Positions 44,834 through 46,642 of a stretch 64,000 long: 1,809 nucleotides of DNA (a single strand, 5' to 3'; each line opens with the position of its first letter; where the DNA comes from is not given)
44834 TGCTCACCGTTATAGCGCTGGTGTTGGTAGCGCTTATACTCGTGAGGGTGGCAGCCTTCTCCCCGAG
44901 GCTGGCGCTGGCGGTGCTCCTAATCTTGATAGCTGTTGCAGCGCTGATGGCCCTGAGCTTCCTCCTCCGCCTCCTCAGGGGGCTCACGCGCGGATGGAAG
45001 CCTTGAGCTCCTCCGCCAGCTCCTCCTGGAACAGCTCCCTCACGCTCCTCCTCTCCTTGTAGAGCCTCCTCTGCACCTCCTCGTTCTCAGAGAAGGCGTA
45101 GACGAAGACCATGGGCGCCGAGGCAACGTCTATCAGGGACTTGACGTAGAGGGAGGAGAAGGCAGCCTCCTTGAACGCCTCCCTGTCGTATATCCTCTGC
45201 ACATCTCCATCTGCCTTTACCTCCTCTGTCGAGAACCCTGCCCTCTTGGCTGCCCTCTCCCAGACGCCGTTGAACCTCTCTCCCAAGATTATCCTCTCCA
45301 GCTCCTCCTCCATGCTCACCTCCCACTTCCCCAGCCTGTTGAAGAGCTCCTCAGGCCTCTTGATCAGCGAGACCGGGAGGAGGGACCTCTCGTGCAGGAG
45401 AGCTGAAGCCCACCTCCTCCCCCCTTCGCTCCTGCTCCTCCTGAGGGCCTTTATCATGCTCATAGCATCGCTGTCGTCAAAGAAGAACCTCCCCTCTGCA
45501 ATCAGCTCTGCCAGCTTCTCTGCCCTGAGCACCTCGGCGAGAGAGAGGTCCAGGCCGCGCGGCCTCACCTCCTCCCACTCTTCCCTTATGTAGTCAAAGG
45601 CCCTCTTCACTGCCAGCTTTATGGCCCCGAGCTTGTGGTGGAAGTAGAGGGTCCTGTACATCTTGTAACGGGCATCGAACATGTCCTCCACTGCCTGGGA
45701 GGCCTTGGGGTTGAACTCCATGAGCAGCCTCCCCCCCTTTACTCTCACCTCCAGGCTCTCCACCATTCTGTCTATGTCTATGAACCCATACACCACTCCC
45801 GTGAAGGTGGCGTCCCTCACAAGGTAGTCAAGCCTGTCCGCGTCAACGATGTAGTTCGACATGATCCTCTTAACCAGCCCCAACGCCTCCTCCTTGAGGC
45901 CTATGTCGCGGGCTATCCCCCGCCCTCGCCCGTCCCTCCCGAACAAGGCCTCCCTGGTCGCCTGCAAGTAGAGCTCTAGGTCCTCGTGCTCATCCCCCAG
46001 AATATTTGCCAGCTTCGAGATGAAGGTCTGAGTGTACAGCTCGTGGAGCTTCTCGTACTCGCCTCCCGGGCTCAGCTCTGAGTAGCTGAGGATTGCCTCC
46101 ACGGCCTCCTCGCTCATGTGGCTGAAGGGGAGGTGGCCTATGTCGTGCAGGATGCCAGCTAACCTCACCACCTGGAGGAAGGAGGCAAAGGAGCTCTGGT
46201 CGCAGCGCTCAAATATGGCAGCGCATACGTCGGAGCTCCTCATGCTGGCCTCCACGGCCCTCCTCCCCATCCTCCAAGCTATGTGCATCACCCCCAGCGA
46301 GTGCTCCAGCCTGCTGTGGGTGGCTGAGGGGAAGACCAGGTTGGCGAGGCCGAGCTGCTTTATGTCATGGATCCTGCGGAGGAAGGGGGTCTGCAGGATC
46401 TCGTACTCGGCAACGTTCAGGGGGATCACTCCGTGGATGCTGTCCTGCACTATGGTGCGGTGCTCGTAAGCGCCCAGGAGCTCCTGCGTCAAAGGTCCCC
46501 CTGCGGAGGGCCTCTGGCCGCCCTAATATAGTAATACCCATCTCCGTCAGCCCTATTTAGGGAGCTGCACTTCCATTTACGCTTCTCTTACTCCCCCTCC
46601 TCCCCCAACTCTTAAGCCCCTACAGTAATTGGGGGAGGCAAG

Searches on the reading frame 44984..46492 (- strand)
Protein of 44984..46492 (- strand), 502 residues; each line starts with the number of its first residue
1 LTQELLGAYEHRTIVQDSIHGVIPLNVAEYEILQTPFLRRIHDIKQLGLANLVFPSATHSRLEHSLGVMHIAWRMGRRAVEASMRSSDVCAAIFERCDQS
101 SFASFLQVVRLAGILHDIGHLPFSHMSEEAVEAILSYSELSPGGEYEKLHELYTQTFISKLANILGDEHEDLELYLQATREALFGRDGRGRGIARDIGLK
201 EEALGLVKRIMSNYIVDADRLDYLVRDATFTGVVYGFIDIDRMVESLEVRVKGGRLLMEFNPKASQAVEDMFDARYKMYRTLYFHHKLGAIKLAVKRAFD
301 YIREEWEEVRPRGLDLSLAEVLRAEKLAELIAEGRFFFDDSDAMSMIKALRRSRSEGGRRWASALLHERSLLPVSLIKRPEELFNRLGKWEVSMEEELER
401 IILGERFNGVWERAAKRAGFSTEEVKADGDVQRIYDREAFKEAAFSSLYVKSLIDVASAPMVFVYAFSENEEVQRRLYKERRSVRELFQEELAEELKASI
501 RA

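Call 68: search_protein_families(library=pfam, proteins=[window:44984-46492:-], max_evalue=0.00001)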
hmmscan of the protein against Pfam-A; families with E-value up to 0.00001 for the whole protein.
window:44984-46492:- (502 aa): 1 family
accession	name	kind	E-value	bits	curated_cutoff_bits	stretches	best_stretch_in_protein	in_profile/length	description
PF01966.28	HD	-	1.6e-09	38.5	22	1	61-224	1-113/116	HD domain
